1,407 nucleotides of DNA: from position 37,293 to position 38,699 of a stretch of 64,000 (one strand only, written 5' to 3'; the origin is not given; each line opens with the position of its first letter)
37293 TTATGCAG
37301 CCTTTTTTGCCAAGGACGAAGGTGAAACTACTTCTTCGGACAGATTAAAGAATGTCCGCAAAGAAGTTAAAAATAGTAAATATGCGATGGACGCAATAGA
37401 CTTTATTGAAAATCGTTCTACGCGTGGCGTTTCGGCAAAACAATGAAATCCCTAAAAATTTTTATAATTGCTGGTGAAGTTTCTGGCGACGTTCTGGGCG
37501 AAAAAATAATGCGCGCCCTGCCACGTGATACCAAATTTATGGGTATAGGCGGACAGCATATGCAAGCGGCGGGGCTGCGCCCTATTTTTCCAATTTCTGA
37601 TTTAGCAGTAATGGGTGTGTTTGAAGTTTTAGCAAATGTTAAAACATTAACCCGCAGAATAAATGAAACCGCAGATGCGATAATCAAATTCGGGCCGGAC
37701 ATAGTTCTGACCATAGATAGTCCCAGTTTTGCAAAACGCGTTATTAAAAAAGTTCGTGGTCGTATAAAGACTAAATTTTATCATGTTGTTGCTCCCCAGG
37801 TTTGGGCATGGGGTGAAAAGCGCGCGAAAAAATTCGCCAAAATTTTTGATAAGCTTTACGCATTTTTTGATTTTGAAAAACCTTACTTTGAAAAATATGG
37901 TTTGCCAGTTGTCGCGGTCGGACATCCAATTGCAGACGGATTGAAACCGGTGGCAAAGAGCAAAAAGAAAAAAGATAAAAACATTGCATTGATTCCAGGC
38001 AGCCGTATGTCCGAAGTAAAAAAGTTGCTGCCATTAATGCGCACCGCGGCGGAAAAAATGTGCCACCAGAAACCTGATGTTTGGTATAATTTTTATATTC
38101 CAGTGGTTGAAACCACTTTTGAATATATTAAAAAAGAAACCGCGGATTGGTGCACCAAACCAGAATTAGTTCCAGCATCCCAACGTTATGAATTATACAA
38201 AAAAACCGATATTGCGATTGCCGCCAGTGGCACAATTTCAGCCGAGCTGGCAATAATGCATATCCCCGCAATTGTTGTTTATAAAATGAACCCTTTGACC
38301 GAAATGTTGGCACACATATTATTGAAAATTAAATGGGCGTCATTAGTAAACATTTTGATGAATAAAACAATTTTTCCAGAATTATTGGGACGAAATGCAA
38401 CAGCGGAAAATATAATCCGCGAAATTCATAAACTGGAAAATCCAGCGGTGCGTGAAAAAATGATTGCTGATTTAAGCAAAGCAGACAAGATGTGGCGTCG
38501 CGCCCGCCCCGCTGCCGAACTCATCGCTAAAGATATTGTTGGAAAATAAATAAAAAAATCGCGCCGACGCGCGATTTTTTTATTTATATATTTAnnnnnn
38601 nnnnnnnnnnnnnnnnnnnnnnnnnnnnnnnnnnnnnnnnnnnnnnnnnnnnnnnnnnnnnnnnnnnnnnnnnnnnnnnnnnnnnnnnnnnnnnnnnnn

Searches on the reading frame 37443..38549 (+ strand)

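Call 36: search_protein_families(library=pfam, proteins=[window:37443-38549:+], max_evalue=0.00001)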
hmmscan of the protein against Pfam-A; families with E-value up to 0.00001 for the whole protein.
window:37443-38549:+ (368 aa): 1 family
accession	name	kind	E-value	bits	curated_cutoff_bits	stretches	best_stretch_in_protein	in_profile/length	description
PF02684.21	LpxB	-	6.3e-87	292.3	22.6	1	6-334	1-342/374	Lipid-A-disaccharide synthetase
